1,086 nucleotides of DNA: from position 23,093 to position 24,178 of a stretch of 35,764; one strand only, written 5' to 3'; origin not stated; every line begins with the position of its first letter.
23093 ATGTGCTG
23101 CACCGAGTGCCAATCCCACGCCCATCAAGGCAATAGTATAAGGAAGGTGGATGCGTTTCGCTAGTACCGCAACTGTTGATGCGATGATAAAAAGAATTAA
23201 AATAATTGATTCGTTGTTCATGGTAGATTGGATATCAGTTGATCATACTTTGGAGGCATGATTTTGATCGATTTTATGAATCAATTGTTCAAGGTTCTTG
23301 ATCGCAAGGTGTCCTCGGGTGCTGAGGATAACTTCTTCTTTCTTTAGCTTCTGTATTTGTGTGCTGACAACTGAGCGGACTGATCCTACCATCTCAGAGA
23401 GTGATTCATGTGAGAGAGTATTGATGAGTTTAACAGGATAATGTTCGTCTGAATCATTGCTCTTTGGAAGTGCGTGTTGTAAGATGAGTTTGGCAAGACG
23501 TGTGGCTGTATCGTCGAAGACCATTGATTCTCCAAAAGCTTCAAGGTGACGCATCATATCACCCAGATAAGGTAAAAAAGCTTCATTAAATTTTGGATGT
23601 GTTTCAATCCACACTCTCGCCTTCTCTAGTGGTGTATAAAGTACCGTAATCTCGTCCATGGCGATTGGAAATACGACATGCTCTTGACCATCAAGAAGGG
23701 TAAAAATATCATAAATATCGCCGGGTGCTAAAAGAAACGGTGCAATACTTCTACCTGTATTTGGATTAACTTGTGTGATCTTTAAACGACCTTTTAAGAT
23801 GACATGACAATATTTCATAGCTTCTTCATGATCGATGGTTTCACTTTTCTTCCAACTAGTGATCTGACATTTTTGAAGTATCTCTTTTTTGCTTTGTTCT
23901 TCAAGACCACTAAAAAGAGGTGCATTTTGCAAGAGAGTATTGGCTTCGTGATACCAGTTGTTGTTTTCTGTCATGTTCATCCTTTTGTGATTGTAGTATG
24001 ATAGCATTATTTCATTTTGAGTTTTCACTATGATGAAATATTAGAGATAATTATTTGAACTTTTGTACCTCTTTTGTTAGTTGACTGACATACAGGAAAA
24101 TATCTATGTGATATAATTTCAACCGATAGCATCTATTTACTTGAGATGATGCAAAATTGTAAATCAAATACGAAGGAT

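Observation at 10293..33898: Six copies of a 16-bp palindrome TGTTA-N6-TAACA at a fixed class-II distance from -10 boxes: candidate undescribed Crp/Fnr-type stress and carbon regulon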

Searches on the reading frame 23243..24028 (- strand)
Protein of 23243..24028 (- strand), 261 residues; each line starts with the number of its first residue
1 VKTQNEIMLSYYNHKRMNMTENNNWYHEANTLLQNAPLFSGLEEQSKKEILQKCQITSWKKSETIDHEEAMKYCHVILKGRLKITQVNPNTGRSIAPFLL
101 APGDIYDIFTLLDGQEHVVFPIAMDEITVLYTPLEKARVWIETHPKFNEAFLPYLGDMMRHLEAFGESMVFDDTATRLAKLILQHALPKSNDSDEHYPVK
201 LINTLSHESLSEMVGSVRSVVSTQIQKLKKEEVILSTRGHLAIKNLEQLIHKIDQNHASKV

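Call 7: search_protein_families(library=pfam, proteins=[window:23243-24028:-])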
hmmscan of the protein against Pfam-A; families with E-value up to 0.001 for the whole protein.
window:23243-24028:- (261 aa): 2 families
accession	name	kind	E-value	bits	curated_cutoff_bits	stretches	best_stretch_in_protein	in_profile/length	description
PF13545.12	HTH_Crp_2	-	1.6e-09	38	27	1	177-249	2-67/70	Crp-like helix-turn-helix domain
PF00027.35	cNMP_binding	-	8.8e-06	26.1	27.5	1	59-141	4-86/89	Cyclic nucleotide-binding domain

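Call 8: find_homologous_proteins(query=window:23243-24028:-)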
Query window:23243-24028:- (261 aa): 271 proteins with E <= 0.001 among 486 candidates; the best 120 are listed.
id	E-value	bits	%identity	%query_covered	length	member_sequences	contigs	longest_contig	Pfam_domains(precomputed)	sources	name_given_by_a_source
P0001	4.7e-158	542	100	93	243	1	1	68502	PF13545.13,PF00027.36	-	-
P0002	5.6e-136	470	84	92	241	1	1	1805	PF13545.13,PF00027.36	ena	-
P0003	1.8e-125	436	78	92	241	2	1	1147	PF13545.13,PF00027.36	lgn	-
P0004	9.7e-125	433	79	91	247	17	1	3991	PF13545.13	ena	-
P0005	1.8e-104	367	67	92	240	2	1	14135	PF13545.13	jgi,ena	-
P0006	2.6e-101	357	66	91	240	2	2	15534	PF13545.13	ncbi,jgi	jgi:CRP-like cAMP-binding protein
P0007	6.1e-100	352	65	91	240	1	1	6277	PF13545.13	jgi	jgi:CRP-like cAMP-binding protein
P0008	5.3e-99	349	64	92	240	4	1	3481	PF13545.13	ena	-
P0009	1.5e-98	348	64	91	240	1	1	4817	PF13545.13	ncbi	-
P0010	6.0e-97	342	62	91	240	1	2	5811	PF13545.13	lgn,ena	-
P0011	6.3e-97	342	62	90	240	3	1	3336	PF13545.13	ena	-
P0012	1.5e-93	331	62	95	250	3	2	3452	PF13545.13,PF00027.36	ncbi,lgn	-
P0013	2.2e-91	324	64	85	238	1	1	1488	PF13545.13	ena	-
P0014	1.4e-90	321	63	87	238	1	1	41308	PF13545.13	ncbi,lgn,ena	-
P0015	2.1e-90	321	60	91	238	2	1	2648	PF13545.13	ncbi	-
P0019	3.6e-89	317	62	89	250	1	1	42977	PF13545.13,PF00027.36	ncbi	-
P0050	4.3e-85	303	61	85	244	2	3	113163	PF13545.13,PF00027.36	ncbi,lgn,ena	-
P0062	5.1e-84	300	57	93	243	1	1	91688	PF13545.13,PF00027.36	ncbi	-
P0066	1.5e-83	298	56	92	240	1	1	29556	PF13545.13,PF00027.36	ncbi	-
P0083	4.0e-82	294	57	90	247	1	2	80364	PF13545.13,PF00027.36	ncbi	-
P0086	1.0e-81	292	59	90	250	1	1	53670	PF13545.13,PF00027.36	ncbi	-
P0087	1.5e-81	292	56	90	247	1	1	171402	PF13545.13,PF00027.36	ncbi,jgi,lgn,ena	-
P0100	3.8e-80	287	55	92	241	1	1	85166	PF13545.13,PF00027.36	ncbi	-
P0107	2.1e-79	285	58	87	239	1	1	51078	PF13545.13,PF00027.36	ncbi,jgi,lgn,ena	-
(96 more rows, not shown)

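Call 11: search_protein_families(library=ncbifam, proteins=[window:23243-24028:-], max_evalue=0.01)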
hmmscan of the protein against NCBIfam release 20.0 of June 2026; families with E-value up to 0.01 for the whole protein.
window:23243-24028:- (261 aa): 6 families
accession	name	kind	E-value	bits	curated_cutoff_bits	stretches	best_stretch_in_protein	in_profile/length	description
TIGR03697.1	NtcA_cyano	equivalog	3.4e-08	33.5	244.95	1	74-251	14-190/193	global nitrogen regulator NtcA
NF006901.0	PRK09392.1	equivalog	4.9e-05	22.8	211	1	32-246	8-214/236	transcriptional activator FtrB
NF007707.0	PRK10402.1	subfamily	0.00035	20.3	180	1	43-186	20-163/226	transcriptional regulator YeiL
NF010499.0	PRK13918.1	equivalog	0.00075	19.1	274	1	205-250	153-198/205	CRP/FNR family transcriptional regulator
NF045989.1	TransRegFnrLRhodb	equivalog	0.0015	17.8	300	1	185-255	168-237/245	transcriptional regulator FnrL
NF052518.1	TransRegLdrP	equivalog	0.0017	18.4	300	1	79-248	25-183/195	transcriptional regulator LdrP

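Call 13: find_related_loci(query=A1, collection=genome_contigs, flank=10000)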
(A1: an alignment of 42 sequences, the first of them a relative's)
Query A1 (243 aa) in genome_contigs; peptide patterns used: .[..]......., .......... (x = any residue, [..] = any of these).
211 stretches matched a pattern; 164 encode a relative of the query (tblastn E <= 1e-3); the best 80 are kept; 80 distinct loci.
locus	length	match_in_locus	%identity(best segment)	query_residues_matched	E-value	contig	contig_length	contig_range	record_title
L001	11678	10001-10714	79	1-238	1e-133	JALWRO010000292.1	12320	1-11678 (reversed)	MAG: Campylobacterales bacterium isolate M2_metabat1_scaf2bin.234 M2_NODE_6719_length_12320_cov_2.610268, whole genome s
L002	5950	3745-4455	66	1-237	8e-110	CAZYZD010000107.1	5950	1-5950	MAG TPA_asm: uncultured Sulfurospirillum sp. isolate SRP128015_co1_222 genome assembly, contig: NODE_23662_length_5950_c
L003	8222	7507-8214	64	1-236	1e-100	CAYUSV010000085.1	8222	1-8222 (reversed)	MAG TPA_asm: uncultured Campylobacterales bacterium isolate SRP128015_co1_26 genome assembly, contig: NODE_14762_length_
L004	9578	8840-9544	60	1-237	3e-97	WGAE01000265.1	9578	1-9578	MAG: Campylobacterales bacterium isolate S143_45 k151_79316, whole genome shotgun sequence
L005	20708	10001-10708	56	1-236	4e-94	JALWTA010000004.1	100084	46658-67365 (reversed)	MAG: Sulfurovum sp. isolate M2_metabat2_scaf2bin.129 M2_NODE_108_length_100084_cov_25.013916, whole genome shotgun seque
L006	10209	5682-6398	55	1-239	1e-93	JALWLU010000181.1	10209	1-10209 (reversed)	MAG: Sulfurovum sp. isolate M17_metabat2_scaf2bin.078 M17_NODE_7272_length_10209_cov_2.538980, whole genome shotgun sequ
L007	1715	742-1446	58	1-236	7e-99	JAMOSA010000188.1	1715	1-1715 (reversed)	MAG: Campylobacteraceae bacterium isolate 4561-384_metabat1_scaf2bin.006 4562-384_scaffold_25505_c1, whole genome shotgu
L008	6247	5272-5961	59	10-236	1e-92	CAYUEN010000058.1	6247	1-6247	MAG TPA_asm: uncultured Campylobacterales bacterium isolate SRP128015_co1_97 genome assembly, contig: NODE_21994_length_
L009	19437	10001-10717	54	1-239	3e-92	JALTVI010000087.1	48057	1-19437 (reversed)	MAG: Sulfurovum sp. isolate S141_maxbin2_scaf2bin.093 S141_NODE_391_length_48057_cov_20.032902, whole genome shotgun seq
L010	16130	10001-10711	57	1-237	4e-92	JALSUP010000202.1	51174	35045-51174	MAG: Sulfurovum sp. isolate S010_maxbin2_scaf2bin.057 S010_NODE_89_length_51174_cov_25.303563, whole genome shotgun sequ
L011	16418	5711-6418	60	3-236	4e-92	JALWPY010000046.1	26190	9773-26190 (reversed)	MAG: Campylobacterales bacterium isolate M2_maxbin2_scaf2bin.444_VB M2_NODE_1588_length_26190_cov_3.075011, whole genome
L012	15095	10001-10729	53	1-243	1e-90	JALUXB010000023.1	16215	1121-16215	MAG: Sulfurovum sp. isolate 131-447_maxbin2_scaf2bin.138 131-447_scaffold_1957_c1, whole genome shotgun sequence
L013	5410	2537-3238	56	1-236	3e-90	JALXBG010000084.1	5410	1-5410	MAG: Sulfurovum sp. isolate T2_metabat2_scaf2bin.082 T2_NODE_30163_length_5410_cov_11.077229, whole genome shotgun seque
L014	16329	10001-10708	56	1-236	3e-90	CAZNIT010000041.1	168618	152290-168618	MAG TPA_asm: uncultured Sulfurospirillum sp. isolate binchicken_co219_340 genome assembly, contig: k141_343131, whole ge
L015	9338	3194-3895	57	1-236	8e-90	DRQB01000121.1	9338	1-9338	MAG TPA_asm: Epsilonproteobacteria bacterium isolate HyVt-572 HyVt-572_k145_426009, whole genome shotgun sequence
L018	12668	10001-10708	53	1-236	8e-89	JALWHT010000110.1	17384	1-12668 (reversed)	MAG: Sulfurovum sp. isolate M17_maxbin2_scaf2bin.079 M17_NODE_2781_length_17384_cov_64.208147, whole genome shotgun sequ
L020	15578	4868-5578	58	1-236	2e-89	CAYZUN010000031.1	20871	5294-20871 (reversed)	MAG TPA_asm: uncultured Sulfurimonas sp. isolate SRP128015_co1_20 genome assembly, contig: NODE_3402_length_20871_cov_7.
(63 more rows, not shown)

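Call 23: search_protein_families(library=pfam, max_evalue=0.01, proteins=[L005:13231-14508:+, L005:14524-15537:+, L005:15548-16450:+, L018:5870-7411:-, L018:4747-5877:-, L020:2413-3699:-])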
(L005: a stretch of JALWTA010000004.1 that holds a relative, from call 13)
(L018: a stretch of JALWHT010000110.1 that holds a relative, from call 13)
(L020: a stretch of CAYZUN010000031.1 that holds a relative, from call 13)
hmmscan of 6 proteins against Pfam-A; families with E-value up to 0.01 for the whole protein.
L005:13231-14508:+ (425 aa): 4 families
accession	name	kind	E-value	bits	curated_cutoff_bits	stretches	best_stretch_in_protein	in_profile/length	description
PF00113.28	Enolase_C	-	9.4e-112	373.5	21.5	1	143-423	3-288/296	Enolase, C-terminal TIM barrel domain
PF03952.21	Enolase_N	-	6.7e-57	191.7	35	1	6-136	1-131/131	Enolase, N-terminal domain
PF07476.17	MAAL_C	-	0.00041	20.1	27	1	304-378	132-205/249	Methylaspartate ammonia-lyase C-terminus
PF13378.12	MR_MLE_C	-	0.0038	17.4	29.4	1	274-368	61-152/219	Enolase C-terminal domain-like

L005:14524-15537:+ (337 aa): 3 families
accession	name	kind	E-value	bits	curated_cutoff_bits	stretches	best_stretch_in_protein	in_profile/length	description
PF02800.25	Gp_dh_C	-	4.5e-57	192.5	24.4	1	158-314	1-158/158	Glyceraldehyde 3-phosphate dehydrogenase, C-terminal domain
PF00044.30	Gp_dh_N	-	5.6e-31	107.3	31.7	1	4-103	2-100/101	Glyceraldehyde 3-phosphate dehydrogenase, NAD binding domain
PF02774.23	Semialdhyde_dhC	-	0.0036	17.9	26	1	215-269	81-136/184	Semialdehyde dehydrogenase, dimerisation domain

L005:15548-16450:+ (300 aa): 1 family
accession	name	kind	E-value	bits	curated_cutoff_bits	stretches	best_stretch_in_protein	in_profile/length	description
PF01791.15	DeoC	-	8e-37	127.5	23.8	1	32-269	2-229/229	DeoC/LacD family aldolase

L018:5870-7411:- (513 aa): 1 family
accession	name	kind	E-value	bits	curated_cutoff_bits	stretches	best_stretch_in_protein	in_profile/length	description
PF01654.22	Cyt_bd_oxida_I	-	2.7e-167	557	26.2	1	11-507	1-418/418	Cytochrome bd terminal oxidase subunit I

L018:4747-5877:- (376 aa): 1 family
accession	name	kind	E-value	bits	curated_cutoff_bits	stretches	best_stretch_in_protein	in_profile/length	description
PF02322.20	Cyt_bd_oxida_II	-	8.3e-65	219.5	35.6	1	10-359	1-302/302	Cytochrome bd terminal oxidase subunit II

L020:2413-3699:- (428 aa): 3 families
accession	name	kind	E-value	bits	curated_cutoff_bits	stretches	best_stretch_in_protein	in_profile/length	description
PF13520.12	AA_permease_2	-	1.5e-33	116.8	27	1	8-387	1-404/427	Amino acid permease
PF00324.27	AA_permease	-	4.1e-19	69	24.6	1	14-381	3-405/470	Amino acid permease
PF03845.19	Spore_permease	-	4.2e-13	49.3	23.4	1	13-250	7-239/321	Spore germination protein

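Call 27: search_solved_structures(query=A1, max_evalue=0.001)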
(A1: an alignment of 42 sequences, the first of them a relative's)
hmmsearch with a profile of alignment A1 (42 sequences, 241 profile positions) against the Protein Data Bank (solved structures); distinct sequences matched with E-value up to 0.001: 56.
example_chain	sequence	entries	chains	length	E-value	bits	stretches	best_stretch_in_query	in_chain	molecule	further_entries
3r6s_A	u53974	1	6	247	3.5e-20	75.7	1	9-210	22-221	transcription regulator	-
4byy_A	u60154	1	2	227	4.7e-20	75.3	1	11-210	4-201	TRANSCRIPTIONAL REGULATOR, CRP/FNR FAMILY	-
4cyd_A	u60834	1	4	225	6.5e-20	74.8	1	12-210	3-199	PROBABLE TRANSCRIPTION REGULATOR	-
3i54_A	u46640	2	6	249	5.1e-19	71.9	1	7-210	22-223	Transcriptional regulator, Crp/Fnr family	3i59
3d0s_A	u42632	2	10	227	1.4e-18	70.5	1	12-210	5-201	TRANSCRIPTIONAL REGULATORY PROTEIN | PROBABLE TRANSCRIPTIONAL REGULATORY PROTEIN (PROBABLY CRP/ FNR-FAMILY)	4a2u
3mzh_A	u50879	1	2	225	1.8e-18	70.1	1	12-210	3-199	PROBABLE TRANSCRIPTIONAL REGULATORY PROTEIN (PROBABLY CRP/FNR-FAMILY)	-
3h3u_A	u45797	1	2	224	2.3e-18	69.8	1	13-210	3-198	PROBABLE TRANSCRIPTIONAL REGULATORY PROTEIN (PROBABLY CRP/FNR-FAMILY)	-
8h3v_X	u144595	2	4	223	9.7e-16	61.2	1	53-226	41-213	NtcA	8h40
3la2_A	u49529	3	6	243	1.2e-15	60.9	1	53-226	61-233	Global nitrogen regulator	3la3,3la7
2xgx_A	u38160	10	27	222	1.4e-15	60.7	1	51-227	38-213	GLOBAL NITROGEN REGULATOR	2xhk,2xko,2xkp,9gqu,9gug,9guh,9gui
2hkx_A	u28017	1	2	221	2.3e-15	60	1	13-232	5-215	Carbon monoxide oxidation system transcription regulator CooA-1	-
2fmy_A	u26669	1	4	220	4.3e-15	59.1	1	14-232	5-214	carbon monoxide oxidation system transcription regulator CooA-1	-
1ft9_A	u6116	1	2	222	1.7e-13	53.9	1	53-233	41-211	CARBON MONOXIDE OXIDATION SYSTEM TRANSCRIPTION REGULATOR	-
7ets_A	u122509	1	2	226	8.4e-13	51.6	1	15-208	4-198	Crp/Fnr family transcriptional regulator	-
7pza_A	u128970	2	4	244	8.5e-11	45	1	16-223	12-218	Putative cAMP-binding protein-catabolite gene activator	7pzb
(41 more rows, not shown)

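Call 61: search_solved_structures(query=A3, max_evalue=1)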
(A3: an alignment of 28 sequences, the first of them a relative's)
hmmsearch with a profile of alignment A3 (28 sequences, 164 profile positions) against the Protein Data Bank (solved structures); distinct sequences matched with E-value up to 1: 5.
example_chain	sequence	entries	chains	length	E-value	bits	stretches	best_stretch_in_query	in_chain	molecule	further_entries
7dns_A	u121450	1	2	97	0.0084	19.3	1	79-156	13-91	de novo designed protein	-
37tt_A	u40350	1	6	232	0.12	15.6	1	67-152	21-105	Z4 c3ii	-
8fjg_A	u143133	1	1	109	0.12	15.5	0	4-46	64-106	H12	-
5lkb_A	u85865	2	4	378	0.9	12.7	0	69-161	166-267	Glutathione S-transferase omega-like 2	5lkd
5cwo_A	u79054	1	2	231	0.98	12.6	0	54-112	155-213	Designed helical repeat protein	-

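Call 62: search_protein_families(library=pfam, alignment_id=A3, max_evalue=0.01)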
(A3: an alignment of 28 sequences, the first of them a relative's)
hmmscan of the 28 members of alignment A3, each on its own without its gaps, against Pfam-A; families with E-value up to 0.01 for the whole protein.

A. member 1, L001:8642-9139:+ (165 aa): 2 families
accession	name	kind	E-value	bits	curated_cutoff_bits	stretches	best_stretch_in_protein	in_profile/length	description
PF09361.15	Phasin_2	-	0.0006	20.4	24.9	0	5-62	41-98/100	Phasin protein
PF10790.15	DUF2604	-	0.0051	17.6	25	0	14-51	10-47/85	Protein of Unknown function (DUF2604)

B. families by the number of members that match (of 28 scanned): 9 families
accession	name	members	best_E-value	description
PF20572.3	DUF6781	6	0.00014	Family of unknown function (DUF6781)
PF07739.18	TipAS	2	0.001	TipAS antibiotic-recognition domain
PF10790.15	DUF2604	2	0.0024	Protein of Unknown function (DUF2604)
PF12116.14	SpoIIID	2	0.0026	Stage III sporulation protein D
PF09361.15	Phasin_2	1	0.0006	Phasin protein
PF16702.10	DUF5063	1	0.0038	Domain of unknown function (DUF5063)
PF14022.11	DUF4238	1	0.0046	Protein of unknown function (DUF4238)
PF19504.4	DUF6038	1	0.0067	Family of unknown function (DUF6038)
PF05002.20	SGS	1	0.0085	SGS domain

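Call 63: predict_structure(alignment_id=A1)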
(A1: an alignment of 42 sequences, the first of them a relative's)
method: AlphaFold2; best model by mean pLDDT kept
length: 243 residues; sequences in the alignment: 42
mean_pLDDT: 87.9   pTM: 0.81
mean pLDDT of the five models: 87.9, 75.8, 72.8, 64.5, 64.0
residues with pLDDT >= 90: 135; 70-90: 95; 50-70: 10; < 50: 3
segments of 3 or more residues with pLDDT < 50: 241-243
pLDDT, mean of each block of 10 residues (from residue 1): 92 93 91 94 88 93 89 83 92 88 91 94 88 91 89 90 90 84 71 89 92 88 88 76 42
secondary structure, 60 per line:
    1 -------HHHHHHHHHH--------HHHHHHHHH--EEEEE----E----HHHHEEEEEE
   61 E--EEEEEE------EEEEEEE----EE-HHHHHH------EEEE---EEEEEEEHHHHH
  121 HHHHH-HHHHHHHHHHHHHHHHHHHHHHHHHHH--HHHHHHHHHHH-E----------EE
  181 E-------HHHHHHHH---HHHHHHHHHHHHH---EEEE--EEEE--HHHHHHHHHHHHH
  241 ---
elements in order: H8-17 H26-34 E37-41 H51-54 E55-61 E64-69 E76-82 H90-95 E102-105 E109-115 H116-125 H127-153 H156-166 E179-181 H189-196 H200-212 E216-219 E222-225 H228-240

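Call 66: fold_search(model_id=the predicted structure, library=pdb)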
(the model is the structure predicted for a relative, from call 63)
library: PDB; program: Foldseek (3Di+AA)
matches with E <= 10: 1803; with E <= 0.001: 575
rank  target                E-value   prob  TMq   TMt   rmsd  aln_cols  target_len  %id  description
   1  4a2u_H                8.6e-18  1.00  0.81  0.86   2.2       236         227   19  CRP(CAP) from Myco. Tuberculosis, with cAMP (released 2012-10-10)
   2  3r6s_C                1.4e-17  1.00  0.80  0.87   2.4       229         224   20  Crystal structure of GlxR transcription factor from Corynebacterium glutamicum with cAMP (released 2012-03-28)
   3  3i54_D                2.6e-17  1.00  0.81  0.86   2.5       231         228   19  Crystal structure of MtbCRP in complex with cAMP (released 2009-09-08)
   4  4cyd_A                3.5e-17  1.00  0.80  0.87   2.1       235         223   18  GlxR bound to cAMP (released 2014-12-17)
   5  4a2u_F                4.1e-17  1.00  0.81  0.87   2.1       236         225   19  CRP(CAP) from Myco. Tuberculosis, with cAMP (released 2012-10-10)
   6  3d0s_A                4.6e-17  1.00  0.80  0.86   2.1       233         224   19  cAMP receptor protein from m.tuberculosis, cAMP-free form (released 2009-02-03)
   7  3i54_A                5.5e-17  1.00  0.80  0.87   2.4       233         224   19  Crystal structure of MtbCRP in complex with cAMP (released 2009-09-08)
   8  3r6s_A                1.1e-16  1.00  0.82  0.88   2.2       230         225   20  Crystal structure of GlxR transcription factor from Corynebacterium glutamicum with cAMP (released 2012-03-28)
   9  4byy_A                1.5e-16  1.00  0.74  0.79   3.5       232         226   19  Apo GlxR (released 2014-07-30)
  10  3r6s_F                1.6e-16  1.00  0.78  0.85   2.5       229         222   19  Crystal structure of GlxR transcription factor from Corynebacterium glutamicum with cAMP (released 2012-03-28)
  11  3mzh_A                1.7e-16  1.00  0.82  0.88   2.2       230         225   20  Crystal structure of cAMP receptor protein from mycobacterium tuberculosis in complex with cAMP and its DNA binding el (released 2011-06-08)
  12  3h3u_A                2.2e-16  1.00  0.75  0.83   3.0       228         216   20  Crystal structure of CRP (cAMP receptor Protein) from Mycobacterium tuberculosis (released 2010-02-02)
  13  3i54_C                3.3e-15  1.00  0.73  0.85   2.1       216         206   18  Crystal structure of MtbCRP in complex with cAMP (released 2009-09-08)
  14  3i59_A                7.5e-15  1.00  0.77  0.86   2.3       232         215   19  Crystal structure of MtbCRP in complex with N6-cAMP (released 2009-09-08)
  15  7pza_A                1.1e-14  1.00  0.77  0.82   3.4       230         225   20  Structure of the Clr-cAMP-DNA complex (released 2022-11-02)
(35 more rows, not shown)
